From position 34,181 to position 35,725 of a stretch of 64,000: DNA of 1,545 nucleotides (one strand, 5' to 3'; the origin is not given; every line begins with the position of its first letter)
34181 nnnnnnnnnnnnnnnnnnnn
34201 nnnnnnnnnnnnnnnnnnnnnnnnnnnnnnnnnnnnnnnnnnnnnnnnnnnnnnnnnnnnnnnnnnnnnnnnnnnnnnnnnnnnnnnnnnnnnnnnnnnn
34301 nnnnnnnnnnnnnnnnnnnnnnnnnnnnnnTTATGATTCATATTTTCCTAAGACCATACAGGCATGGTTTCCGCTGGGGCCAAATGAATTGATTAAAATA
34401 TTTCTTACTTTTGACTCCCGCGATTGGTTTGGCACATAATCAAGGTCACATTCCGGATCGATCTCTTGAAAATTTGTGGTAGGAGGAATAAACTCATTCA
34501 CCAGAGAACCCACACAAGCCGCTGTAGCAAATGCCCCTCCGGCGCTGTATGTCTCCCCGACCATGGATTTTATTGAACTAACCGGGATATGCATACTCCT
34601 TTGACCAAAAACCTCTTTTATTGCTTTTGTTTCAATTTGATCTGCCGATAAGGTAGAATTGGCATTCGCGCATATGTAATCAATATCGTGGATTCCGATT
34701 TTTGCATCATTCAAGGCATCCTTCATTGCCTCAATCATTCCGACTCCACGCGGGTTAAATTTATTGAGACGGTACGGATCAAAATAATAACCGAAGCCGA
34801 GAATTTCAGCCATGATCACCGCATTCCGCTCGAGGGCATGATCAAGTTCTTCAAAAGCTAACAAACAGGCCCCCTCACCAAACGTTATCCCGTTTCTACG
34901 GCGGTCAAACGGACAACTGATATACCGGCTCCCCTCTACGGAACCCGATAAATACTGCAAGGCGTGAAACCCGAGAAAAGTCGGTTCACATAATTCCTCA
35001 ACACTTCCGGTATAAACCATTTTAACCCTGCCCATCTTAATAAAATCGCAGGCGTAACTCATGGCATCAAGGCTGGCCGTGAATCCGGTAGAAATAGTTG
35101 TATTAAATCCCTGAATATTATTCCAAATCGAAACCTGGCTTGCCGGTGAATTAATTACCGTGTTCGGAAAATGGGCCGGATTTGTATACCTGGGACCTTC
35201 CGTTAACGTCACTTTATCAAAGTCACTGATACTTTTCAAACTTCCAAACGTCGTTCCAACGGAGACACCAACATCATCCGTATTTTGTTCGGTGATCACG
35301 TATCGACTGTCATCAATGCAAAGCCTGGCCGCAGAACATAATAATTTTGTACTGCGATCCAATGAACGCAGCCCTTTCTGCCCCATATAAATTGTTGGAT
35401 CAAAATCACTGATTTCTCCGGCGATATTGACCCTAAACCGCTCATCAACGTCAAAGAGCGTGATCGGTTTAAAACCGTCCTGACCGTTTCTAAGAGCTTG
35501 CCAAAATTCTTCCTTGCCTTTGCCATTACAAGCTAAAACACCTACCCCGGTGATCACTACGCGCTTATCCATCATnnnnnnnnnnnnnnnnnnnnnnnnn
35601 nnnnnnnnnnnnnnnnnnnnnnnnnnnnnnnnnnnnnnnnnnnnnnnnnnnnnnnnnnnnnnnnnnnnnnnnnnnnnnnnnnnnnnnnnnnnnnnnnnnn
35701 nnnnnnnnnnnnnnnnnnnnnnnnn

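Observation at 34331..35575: FabF-type ketosynthase homolog with all three catalytic residues substituted (C→F, H→N, H→E), in a mixed riboflavin/fatty-acid operon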

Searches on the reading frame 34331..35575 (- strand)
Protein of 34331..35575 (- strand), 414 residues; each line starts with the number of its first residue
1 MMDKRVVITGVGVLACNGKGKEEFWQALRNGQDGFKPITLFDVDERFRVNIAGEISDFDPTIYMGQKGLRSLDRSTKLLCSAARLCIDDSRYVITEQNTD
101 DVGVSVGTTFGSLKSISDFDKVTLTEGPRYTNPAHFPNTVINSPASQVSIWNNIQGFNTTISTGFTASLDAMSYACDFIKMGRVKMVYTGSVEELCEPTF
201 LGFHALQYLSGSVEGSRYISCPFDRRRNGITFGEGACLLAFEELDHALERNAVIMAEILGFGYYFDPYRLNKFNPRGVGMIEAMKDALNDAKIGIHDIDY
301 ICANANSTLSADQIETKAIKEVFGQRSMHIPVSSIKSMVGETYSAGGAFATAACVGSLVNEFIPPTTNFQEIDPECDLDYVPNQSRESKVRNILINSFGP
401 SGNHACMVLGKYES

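Call 4: search_protein_families(library=pfam, proteins=[window:34331-35575:-])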
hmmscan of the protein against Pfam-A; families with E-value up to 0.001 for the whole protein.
window:34331-35575:- (414 aa): 2 families
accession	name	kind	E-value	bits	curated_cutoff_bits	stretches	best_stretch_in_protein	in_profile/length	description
PF00109.32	ketoacyl-synt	-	8.8e-34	117.7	20.8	1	4-246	2-251/252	Beta-ketoacyl synthase, N-terminal domain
PF02801.28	Ketoacyl-synt_C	-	7.1e-25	87.8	20.8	1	255-369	1-118/119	Beta-ketoacyl synthase, C-terminal domain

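Call 6: search_protein_families(library=ncbifam, proteins=[window:34331-35575:-], max_evalue=0.00001)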
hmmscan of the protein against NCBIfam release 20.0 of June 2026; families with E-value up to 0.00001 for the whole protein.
window:34331-35575:- (414 aa): 20 families
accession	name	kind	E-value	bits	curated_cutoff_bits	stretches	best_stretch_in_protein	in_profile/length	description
TIGR03150.1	fabF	equivalog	8.1e-106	354.1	493.75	1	4-409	1-406/407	beta-ketoacyl-ACP synthase II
NF005589.0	PRK07314.1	subfamily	1.5e-99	333.5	387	1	1-412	1-412/413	beta-ketoacyl-ACP synthase II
NF006274.0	PRK08439.1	equivalog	2.4e-86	290.1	621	1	4-411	2-405/406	beta-ketoacyl-ACP synthase II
NF004970.0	PRK06333.1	subfamily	5.3e-80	269.3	525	1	1-413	1-423/424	beta-ketoacyl-ACP synthase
NF006434.0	PRK08722.1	equivalog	1.3e-74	251.5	759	1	1-410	1-412/414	beta-ketoacyl-ACP synthase II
NF006587.0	PRK09116.1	equivalog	5.8e-65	219.6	470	1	4-411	2-406/408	beta-ketoacyl-ACP synthase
NF005076.0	PRK06501.1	equivalog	1.6e-63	215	629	2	142-412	152-423/425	beta-ketoacyl-ACP synthase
NF005935.0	PRK07967.1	equivalog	9e-56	189.4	630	1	4-413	2-405/406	beta-ketoacyl-ACP synthase I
NF006618.0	PRK09185.1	subfamily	3.1e-55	187.8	407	1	4-411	3-392/394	beta-ketoacyl-ACP synthase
NF005916.1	PRK07910.1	equivalog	4e-48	164.4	560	1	5-412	13-418/418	KasA/KasB family beta-ketoacyl-ACP synthase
NF004618.0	PRK05952.1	equivalog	1.6e-46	158.9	455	1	5-412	3-383/384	beta-ketoacyl-ACP synthase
NF005490.0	PRK07103.1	equivalog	6.2e-42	144.1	445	1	2-411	2-412/414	polyketide beta-ketoacyl:acyl carrier protein synthase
NF058662.1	cispenta_AmcF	equivalog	2.2e-35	122.3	325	1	6-409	2-367/369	cispentacin biosynthesis acyltransferase subunit AmcF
NF045894.1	PKS_plus_SDR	equivalog_domain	4e-18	64.5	1740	1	58-409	72-424/1515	type I polyketide synthase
NF040607.1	mycolic_Pks13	equivalog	1.1e-17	62.8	2100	1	88-379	201-485/1680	polyketide synthase Pks13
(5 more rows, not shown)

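Call 7: search_solved_structures(query=window:34331-35575:-, show_alignments=3, max_evalue=1e-20)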
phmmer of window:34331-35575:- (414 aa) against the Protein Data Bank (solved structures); distinct sequences matched with E-value up to 1e-20: 72 (the best 60 are shown).
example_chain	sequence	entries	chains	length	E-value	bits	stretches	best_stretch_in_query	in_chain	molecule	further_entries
9s5h_C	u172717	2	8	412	8e-125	419.9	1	4-413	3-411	3-oxoacyl-(Acyl-carrier-protein) synthase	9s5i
9s5h_B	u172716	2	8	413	2.4e-80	273.5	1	2-412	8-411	3-oxoacyl-(Acyl-carrier-protein) synthase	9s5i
4ls6_A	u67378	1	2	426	4.6e-78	265.9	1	2-414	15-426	3-oxoacyl-[acyl-carrier-protein] synthase 2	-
4ls5_A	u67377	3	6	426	3.1e-77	263.2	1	2-414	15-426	3-oxoacyl-[acyl-carrier-protein] synthase 2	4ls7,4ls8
1e5m_A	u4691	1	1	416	2.3e-74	253.7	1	3-413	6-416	BETA KETOACYL ACYL CARRIER PROTEIN SYNTHASE II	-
3o04_A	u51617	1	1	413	1.9e-71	244.2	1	3-413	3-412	beta-keto-acyl carrier protein synthase II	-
5sxo_A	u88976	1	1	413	3.6e-71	243.2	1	3-413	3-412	3-oxoacyl-[acyl-carrier-protein] synthase 2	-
1j3n_A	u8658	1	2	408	1.1e-70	241.7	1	4-408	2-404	3-oxoacyl-(acyl-carrier protein) synthase II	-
6okg_A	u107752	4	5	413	5.1e-67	229.5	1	2-410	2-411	3-oxoacyl-[acyl-carrier-protein] synthase 2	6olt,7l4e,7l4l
9lpl_A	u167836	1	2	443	8.2e-67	228.9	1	3-411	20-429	3-oxoacyl-[acyl-carrier-protein] synthase 2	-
3hnz_A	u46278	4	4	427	8.6e-67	228.8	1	3-410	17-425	3-oxoacyl-[acyl-carrier-protein] synthase 2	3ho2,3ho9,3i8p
2gfw_A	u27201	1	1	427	8.9e-67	228.8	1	3-410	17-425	3-oxoacyl-[acyl-carrier-protein] synthase 2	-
1b3n_A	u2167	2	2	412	1e-66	228.6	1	4-410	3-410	PROTEIN (KETOACYL ACYL CARRIER PROTEIN SYNTHASE 2) | BETA-KETOACYL ACP SYNTHASE II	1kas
2gfv_A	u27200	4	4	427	1.2e-66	228.4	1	3-410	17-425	3-oxoacyl-[acyl-carrier-protein] synthase 2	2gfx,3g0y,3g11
4r8e_A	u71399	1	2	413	1.3e-66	228.2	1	2-410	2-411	3-oxoacyl-[acyl-carrier-protein] synthase 2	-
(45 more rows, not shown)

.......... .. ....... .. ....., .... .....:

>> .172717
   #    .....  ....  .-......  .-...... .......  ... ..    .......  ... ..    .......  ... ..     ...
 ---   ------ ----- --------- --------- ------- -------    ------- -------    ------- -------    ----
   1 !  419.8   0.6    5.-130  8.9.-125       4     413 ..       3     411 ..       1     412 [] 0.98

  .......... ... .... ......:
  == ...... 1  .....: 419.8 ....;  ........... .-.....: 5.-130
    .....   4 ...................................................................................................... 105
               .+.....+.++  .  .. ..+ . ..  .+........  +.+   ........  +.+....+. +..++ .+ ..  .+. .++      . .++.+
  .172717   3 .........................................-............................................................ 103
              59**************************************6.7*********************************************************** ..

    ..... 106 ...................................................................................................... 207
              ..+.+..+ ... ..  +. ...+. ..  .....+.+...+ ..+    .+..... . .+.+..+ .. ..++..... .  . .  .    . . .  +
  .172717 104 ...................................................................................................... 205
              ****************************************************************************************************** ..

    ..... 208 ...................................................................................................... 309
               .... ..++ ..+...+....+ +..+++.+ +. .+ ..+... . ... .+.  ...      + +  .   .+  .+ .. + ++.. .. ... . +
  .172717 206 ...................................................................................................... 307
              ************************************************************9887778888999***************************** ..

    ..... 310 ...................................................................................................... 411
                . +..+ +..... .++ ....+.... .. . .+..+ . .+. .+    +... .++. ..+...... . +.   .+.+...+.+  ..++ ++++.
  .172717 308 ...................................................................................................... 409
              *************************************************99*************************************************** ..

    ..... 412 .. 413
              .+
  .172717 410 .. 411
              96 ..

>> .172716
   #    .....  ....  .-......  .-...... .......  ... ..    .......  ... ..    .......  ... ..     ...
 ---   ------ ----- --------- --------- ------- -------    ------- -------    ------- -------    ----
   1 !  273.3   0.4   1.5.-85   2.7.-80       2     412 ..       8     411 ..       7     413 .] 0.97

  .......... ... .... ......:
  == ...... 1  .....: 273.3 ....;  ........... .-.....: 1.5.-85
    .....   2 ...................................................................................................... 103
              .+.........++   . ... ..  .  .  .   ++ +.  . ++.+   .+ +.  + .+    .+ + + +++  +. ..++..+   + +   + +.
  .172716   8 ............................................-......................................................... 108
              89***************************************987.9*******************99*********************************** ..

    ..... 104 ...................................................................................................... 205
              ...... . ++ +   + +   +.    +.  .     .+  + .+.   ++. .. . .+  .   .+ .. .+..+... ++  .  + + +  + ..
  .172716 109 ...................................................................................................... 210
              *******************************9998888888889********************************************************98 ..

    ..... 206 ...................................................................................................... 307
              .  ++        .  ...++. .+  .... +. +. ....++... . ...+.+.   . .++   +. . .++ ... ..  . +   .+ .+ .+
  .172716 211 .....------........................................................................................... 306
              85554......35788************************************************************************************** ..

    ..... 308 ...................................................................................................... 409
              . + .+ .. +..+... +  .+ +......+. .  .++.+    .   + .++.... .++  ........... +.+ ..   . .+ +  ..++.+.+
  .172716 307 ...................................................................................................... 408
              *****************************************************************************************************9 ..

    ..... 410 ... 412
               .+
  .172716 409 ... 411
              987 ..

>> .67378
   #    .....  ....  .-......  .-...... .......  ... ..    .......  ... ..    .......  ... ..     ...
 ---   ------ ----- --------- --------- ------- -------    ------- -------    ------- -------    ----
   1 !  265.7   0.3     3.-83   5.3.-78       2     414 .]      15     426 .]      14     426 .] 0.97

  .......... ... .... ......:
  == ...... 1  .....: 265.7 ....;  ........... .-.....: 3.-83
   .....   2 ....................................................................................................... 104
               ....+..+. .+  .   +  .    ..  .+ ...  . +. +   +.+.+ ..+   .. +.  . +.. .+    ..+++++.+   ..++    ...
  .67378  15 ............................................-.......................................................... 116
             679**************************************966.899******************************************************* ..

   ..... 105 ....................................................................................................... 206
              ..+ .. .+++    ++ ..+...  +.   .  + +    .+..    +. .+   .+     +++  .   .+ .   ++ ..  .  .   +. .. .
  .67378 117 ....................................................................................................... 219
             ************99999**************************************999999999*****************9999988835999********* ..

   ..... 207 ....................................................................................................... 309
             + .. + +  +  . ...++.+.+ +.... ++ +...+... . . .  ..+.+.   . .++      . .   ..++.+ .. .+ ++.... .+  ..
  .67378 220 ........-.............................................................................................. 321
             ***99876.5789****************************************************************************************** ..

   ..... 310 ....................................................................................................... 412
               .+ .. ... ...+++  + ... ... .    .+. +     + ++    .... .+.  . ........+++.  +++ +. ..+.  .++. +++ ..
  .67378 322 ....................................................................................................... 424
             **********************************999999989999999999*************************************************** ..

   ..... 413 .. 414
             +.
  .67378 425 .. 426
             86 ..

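Call 13: find_homologous_proteins(query=window:34334-35575:-, max_evalue=1e-30)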
Query window:34334-35575:- (414 aa): 7836 proteins with E <= 1e-30 among 8000 candidates; the best 120 are listed.
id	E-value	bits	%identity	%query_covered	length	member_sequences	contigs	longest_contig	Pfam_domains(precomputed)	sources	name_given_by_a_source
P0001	1.2e-281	951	100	100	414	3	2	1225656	PF00109.33,PF02801.29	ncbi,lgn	ncbi:MAG: beta-ketoacyl synthase [Candidatus Omnitrophota bacterium]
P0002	3.5e-248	841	87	100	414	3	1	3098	PF00109.33,PF02801.29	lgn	-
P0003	2.4e-246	835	86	100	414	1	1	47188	PF00109.33,PF02801.29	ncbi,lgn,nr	ncbi:MAG: beta-ketoacyl-[acyl-carrier-protein] synthase family protein [Candidatus Omnitrophica bact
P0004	7.9e-240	814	85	100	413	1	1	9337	PF00109.33,PF02801.29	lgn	-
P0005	1.2e-221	754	77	100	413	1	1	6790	PF00109.33,PF02801.29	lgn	-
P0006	5.2e-217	738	75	100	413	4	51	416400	PF00109.33,PF02801.29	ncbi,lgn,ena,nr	ncbi:MAG: beta-ketoacyl-[acyl-carrier-protein] synthase family protein [Candidatus Omnitrophica bact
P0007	4.7e-215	732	77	100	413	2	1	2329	PF00109.33,PF02801.29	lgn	-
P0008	6.5e-214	728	75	98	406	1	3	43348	PF00109.33,PF02801.29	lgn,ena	-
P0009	1.5e-213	727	74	100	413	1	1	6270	PF00109.33,PF02801.29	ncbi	-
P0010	3.0e-213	726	76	100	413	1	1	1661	PF00109.33,PF02801.29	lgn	-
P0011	3.8e-209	712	74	100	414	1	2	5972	PF00109.33,PF02801.29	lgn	-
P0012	2.0e-208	710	73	100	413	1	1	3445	PF00109.33,PF02801.29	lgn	-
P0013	4.4e-202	689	70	100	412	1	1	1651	PF00109.33,PF02801.29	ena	-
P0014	7.1e-201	685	71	99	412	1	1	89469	PF00109.33,PF02801.29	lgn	-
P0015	1.2e-200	684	72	100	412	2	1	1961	PF00109.33,PF02801.29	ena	-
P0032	8.9e-192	655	68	99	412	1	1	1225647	PF00109.33,PF02801.29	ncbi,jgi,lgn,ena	ncbi:MAG: beta-ketoacyl-[acyl-carrier-protein] synthase family protein [Candidatus Omnitrophota bact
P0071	1.4e-184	632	66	99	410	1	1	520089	PF00109.33,PF02801.29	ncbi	-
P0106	5.9e-180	616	64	100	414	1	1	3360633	PF00109.33,PF02801.29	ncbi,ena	-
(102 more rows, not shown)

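Call 14: find_encoding_contigs(protein=window:34331-35575:-, flank=10000, max_places=6)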
Protein window:34331-35575:- (414 aa): 2 contigs read that carry it; 1 place shown.
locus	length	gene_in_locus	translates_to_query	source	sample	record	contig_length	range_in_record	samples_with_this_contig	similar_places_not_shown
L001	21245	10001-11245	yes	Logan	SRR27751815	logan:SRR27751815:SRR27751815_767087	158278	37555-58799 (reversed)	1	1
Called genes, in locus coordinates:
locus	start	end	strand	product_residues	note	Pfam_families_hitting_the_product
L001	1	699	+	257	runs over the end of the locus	PF01135:PCMT (weak), PF02475:TRM5-TYW2_MTfase (weak), PF05050:Methyltransf_21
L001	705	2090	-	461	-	-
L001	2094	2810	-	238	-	-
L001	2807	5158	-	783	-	-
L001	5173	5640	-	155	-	PF02464:CinA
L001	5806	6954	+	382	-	PF00926:DHBP_synthase, PF00925:GTP_cyclohydro2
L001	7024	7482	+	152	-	PF00885:DMRL_synthase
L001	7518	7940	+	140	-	PF01029:NusB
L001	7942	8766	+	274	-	PF02811:PHP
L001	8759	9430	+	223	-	PF01872:RibD_C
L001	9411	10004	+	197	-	PF00677:Lum_binding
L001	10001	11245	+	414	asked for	PF00109:ketoacyl-synt, PF02801:Ketoacyl-synt_C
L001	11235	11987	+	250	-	PF00106:adh_short, PF08659:KR, PF13561:adh_short_C2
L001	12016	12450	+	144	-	PF22817:ApeP-like (weak), PF07977:FabA, PF22818:ApeI-like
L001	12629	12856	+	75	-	PF00708:Acylphosphatase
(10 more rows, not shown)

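Call 17: find_encoding_contigs(protein=P0032, flank=10000, max_places=2)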
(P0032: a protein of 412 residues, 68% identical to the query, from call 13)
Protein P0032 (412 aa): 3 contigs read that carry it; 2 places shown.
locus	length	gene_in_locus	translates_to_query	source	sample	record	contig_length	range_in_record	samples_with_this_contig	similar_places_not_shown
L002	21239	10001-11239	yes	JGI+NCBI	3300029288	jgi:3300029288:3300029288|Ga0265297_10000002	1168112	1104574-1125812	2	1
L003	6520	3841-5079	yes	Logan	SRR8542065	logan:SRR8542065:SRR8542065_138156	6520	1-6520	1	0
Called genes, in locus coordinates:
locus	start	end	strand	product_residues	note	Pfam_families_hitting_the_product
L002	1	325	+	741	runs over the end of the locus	PF13491:FtsK_4TM, PF17854:FtsK_alpha, PF01580:FtsK_SpoIIIE, PF09397:FtsK_gamma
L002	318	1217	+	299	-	PF13413:HTH_25, PF13464:RodZ_C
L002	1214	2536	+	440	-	PF00919:UPF0004, PF04055:Radical_SAM, PF18693:TRAM_2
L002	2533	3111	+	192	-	PF01066:CDP-OH_P_transf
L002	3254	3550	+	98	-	PF04608:PgpA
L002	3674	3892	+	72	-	-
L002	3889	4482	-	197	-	PF02834:LigT_PEase, PF13563:2_5_RNA_ligase2, PF02834:LigT_PEase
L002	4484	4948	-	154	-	PF02464:CinA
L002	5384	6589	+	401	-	PF00926:DHBP_synthase, PF00925:GTP_cyclohydro2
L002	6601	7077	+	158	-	PF00885:DMRL_synthase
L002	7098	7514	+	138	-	PF01029:NusB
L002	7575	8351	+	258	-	PF02811:PHP (faint)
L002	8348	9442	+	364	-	PF00383:dCMP_cyt_deam_1, PF14437:MafB19-deam, PF01872:RibD_C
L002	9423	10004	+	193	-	PF00677:Lum_binding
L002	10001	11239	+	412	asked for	PF00109:ketoacyl-synt, PF02801:Ketoacyl-synt_C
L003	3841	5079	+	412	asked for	PF00109:ketoacyl-synt, PF02801:Ketoacyl-synt_C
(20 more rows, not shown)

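Call 18: find_encoding_contigs(protein=P0106, flank=10000, max_places=2)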
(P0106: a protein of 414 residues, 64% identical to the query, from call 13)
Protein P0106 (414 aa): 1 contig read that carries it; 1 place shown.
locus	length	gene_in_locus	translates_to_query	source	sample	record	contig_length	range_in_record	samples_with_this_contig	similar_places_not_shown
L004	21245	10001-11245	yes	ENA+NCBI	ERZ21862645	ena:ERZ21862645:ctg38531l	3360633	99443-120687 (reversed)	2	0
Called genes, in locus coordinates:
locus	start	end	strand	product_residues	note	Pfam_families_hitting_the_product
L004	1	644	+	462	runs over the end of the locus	PF00939:Na_sulph_symp (faint), PF03600:CitMHS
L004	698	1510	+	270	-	PF04055:Radical_SAM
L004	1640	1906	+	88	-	-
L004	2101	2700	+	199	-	-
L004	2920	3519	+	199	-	PF00857:Isochorismatase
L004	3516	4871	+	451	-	PF17767:NAPRTase_N, PF02749:QRPTase_N (faint), PF04095:NAPRTase, PF17956:NAPRTase_C (weak)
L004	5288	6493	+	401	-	PF00926:DHBP_synthase, PF00925:GTP_cyclohydro2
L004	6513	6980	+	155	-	PF00885:DMRL_synthase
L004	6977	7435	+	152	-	PF01029:NusB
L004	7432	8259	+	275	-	PF02811:PHP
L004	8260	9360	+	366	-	PF00383:dCMP_cyt_deam_1, PF14437:MafB19-deam, PF01872:RibD_C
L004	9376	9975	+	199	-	PF00677:Lum_binding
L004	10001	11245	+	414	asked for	PF00109:ketoacyl-synt, PF02801:Ketoacyl-synt_C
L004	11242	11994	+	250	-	PF00106:adh_short, PF01370:Epimerase (weak), PF08659:KR, PF13561:adh_short_C2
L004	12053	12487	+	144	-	PF22817:ApeP-like, PF07977:FabA, PF22818:ApeI-like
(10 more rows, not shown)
